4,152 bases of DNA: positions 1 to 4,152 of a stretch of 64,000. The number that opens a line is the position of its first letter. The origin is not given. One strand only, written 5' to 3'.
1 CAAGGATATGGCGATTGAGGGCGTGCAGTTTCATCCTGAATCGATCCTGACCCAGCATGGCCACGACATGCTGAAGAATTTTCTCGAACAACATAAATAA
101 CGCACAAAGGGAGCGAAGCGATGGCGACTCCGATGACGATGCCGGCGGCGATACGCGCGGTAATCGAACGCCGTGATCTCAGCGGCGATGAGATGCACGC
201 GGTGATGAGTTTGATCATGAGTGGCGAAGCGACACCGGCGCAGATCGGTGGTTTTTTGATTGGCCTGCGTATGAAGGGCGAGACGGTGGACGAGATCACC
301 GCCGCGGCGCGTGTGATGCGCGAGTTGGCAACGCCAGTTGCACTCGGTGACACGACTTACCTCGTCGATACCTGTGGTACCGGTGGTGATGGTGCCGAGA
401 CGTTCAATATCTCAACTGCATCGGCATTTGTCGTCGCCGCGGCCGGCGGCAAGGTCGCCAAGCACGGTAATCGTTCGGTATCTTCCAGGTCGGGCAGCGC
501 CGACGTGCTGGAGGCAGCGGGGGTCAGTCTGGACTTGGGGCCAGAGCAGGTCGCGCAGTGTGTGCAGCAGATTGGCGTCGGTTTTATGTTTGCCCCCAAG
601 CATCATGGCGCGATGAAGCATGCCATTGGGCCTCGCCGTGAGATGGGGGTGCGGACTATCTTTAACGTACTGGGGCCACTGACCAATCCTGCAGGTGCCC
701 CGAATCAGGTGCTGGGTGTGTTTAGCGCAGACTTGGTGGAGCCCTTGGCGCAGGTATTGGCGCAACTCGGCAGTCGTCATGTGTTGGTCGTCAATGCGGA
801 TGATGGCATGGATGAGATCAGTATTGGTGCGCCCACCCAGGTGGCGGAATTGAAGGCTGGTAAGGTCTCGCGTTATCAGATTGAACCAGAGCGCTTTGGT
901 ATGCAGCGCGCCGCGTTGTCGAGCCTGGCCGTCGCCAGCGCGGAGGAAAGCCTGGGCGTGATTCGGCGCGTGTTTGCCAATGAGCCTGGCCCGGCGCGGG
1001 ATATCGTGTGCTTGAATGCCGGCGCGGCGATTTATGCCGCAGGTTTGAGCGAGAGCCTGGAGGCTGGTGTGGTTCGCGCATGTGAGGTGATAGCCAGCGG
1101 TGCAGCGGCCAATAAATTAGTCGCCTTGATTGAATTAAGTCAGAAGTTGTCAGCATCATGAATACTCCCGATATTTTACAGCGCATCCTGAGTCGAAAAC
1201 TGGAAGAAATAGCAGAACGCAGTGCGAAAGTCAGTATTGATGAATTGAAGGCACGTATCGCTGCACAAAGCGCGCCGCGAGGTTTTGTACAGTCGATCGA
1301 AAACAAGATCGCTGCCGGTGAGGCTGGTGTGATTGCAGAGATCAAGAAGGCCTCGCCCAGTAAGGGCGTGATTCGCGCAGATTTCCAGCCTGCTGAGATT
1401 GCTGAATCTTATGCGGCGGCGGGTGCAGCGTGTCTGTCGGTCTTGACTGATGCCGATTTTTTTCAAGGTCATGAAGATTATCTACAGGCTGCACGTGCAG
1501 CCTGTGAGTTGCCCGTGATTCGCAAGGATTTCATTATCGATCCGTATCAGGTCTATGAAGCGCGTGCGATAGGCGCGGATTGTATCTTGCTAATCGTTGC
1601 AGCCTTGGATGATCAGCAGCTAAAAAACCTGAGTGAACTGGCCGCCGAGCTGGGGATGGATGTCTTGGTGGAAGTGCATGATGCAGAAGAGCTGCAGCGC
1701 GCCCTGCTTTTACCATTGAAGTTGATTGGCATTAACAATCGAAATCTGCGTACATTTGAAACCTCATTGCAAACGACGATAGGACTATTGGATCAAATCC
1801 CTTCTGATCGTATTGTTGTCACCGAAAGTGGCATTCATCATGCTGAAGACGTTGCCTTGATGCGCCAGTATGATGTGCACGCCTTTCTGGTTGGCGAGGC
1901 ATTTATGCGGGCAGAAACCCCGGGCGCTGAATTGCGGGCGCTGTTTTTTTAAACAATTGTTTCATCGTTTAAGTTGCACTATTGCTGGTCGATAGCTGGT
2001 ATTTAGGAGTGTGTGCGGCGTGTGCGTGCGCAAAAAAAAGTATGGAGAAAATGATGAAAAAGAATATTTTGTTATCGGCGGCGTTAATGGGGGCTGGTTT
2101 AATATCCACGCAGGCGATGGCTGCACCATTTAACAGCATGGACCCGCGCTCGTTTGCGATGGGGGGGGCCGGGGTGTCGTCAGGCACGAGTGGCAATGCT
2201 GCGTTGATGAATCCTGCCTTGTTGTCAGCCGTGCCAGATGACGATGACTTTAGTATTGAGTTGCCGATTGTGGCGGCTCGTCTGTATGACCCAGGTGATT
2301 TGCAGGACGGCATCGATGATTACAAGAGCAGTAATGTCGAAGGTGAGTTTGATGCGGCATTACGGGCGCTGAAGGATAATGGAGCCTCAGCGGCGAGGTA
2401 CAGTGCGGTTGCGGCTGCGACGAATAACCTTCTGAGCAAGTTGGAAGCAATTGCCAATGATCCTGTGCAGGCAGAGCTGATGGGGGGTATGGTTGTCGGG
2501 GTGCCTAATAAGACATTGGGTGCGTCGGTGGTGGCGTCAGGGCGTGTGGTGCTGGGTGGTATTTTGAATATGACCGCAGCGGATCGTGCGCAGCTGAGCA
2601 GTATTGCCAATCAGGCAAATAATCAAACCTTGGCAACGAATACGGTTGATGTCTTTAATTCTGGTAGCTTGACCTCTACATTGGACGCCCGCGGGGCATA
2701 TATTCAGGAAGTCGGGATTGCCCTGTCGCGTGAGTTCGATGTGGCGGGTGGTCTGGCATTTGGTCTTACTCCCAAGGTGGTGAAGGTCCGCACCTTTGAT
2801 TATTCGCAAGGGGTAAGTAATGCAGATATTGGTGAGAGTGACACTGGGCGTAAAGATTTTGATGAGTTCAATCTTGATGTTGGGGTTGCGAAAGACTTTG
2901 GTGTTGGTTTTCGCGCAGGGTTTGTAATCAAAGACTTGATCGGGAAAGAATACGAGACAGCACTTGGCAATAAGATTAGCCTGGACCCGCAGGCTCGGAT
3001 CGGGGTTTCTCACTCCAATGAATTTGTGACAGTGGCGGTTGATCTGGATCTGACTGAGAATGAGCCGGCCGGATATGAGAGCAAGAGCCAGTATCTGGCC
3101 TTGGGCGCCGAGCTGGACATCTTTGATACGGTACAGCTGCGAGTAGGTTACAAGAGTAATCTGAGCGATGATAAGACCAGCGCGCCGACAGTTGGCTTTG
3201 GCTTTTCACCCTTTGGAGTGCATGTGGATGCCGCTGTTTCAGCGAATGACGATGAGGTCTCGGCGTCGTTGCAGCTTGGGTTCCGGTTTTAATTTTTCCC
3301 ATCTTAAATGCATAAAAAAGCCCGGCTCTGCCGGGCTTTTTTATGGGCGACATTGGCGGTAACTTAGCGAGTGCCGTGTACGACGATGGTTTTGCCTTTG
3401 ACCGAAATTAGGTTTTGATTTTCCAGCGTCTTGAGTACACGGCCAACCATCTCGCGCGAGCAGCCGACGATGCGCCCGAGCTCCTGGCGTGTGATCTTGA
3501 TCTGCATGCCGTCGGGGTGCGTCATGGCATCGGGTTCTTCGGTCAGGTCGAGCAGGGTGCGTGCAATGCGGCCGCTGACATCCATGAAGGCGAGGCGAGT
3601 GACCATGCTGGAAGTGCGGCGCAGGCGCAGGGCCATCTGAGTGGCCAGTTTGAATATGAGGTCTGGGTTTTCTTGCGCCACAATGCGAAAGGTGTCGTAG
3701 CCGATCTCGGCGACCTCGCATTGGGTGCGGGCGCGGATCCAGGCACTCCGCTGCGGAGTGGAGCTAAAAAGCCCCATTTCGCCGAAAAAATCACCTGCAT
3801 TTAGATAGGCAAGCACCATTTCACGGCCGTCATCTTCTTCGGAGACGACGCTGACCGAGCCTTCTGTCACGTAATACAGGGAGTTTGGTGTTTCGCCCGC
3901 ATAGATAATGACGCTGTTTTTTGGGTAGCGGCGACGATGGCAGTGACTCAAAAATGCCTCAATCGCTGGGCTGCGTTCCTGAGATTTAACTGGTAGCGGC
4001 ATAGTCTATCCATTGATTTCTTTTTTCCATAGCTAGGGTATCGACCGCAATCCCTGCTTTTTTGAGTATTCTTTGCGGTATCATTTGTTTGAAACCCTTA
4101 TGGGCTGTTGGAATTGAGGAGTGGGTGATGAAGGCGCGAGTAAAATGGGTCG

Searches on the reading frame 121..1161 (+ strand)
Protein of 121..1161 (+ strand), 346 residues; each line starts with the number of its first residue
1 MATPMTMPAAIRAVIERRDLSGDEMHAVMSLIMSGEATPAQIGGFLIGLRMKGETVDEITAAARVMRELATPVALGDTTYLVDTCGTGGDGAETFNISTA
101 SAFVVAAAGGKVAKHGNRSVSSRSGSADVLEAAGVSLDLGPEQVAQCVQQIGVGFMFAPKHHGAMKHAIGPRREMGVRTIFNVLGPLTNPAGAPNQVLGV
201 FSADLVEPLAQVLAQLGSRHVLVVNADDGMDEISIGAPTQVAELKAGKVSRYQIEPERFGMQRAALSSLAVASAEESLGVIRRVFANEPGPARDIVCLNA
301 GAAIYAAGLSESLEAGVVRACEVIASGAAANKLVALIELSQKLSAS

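Call 64: search_protein_families(library=pfam, proteins=[window:121-1161:+], max_evalue=0.0001)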
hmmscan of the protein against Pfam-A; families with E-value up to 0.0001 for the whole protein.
window:121-1161:+ (346 aa): 2 families
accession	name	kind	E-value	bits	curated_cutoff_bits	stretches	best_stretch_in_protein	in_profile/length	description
PF00591.27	Glycos_transf_3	-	4.3e-99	331.7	27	1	80-329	3-252/253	Glycosyl transferase family, a/b domain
PF02885.22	Glycos_trans_3N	-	5.5e-25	87.3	26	1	10-70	3-63/63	Glycosyl transferase family, helical bundle domain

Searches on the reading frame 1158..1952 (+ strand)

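Call 64: search_protein_families(library=pfam, proteins=[window:1158-1952:+], max_evalue=0.0001)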
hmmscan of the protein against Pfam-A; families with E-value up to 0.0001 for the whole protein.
window:1158-1952:+ (264 aa): 1 family
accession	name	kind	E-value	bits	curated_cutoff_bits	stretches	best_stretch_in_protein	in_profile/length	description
PF00218.27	IGPS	-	1.7e-98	329.3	27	1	7-262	1-254/254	Indole-3-glycerol phosphate synthase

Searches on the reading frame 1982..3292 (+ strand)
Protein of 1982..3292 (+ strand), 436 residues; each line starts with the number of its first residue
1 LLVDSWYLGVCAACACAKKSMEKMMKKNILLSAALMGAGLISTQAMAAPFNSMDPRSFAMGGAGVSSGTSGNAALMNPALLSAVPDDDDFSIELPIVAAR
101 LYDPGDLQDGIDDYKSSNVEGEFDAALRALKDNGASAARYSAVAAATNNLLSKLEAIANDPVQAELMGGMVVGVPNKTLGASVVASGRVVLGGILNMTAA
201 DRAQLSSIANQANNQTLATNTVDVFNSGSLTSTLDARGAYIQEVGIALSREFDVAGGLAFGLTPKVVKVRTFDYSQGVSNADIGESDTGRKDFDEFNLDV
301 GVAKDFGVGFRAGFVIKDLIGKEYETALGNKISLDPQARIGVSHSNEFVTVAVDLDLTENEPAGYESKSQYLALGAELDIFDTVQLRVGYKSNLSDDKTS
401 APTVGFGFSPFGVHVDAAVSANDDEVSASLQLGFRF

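Call 64: search_protein_families(library=pfam, proteins=[window:1982-3292:+], max_evalue=0.0001)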
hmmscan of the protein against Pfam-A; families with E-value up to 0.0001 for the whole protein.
window:1982-3292:+ (436 aa): 1 family
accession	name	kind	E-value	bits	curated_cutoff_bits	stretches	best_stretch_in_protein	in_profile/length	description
PF13729.12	TraF_2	-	6.3e-44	150.6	25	1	75-356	2-264/264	F plasmid transfer operon, TraF, protein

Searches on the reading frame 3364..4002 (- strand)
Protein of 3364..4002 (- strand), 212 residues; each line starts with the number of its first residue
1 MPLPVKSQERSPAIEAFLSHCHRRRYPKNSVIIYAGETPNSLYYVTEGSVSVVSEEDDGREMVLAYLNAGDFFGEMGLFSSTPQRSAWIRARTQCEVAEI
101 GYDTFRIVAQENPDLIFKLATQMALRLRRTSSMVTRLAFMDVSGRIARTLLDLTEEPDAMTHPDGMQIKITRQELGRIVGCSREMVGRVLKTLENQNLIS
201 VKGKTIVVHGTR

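Call 64: search_protein_families(library=pfam, proteins=[window:3364-4002:-], max_evalue=0.0001)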
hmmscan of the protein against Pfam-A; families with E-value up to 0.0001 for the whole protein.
window:3364-4002:- (212 aa): 3 families
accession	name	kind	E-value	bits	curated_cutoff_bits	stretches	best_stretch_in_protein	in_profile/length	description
PF00027.35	cNMP_binding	-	1.1e-24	86.6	27.5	1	23-111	1-88/89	Cyclic nucleotide-binding domain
PF13545.12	HTH_Crp_2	-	2.8e-13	50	27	1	144-208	1-61/70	Crp-like helix-turn-helix domain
PF00325.26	Crp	-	1.5e-10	41.1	21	1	168-199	1-32/32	Bacterial regulatory proteins, crp family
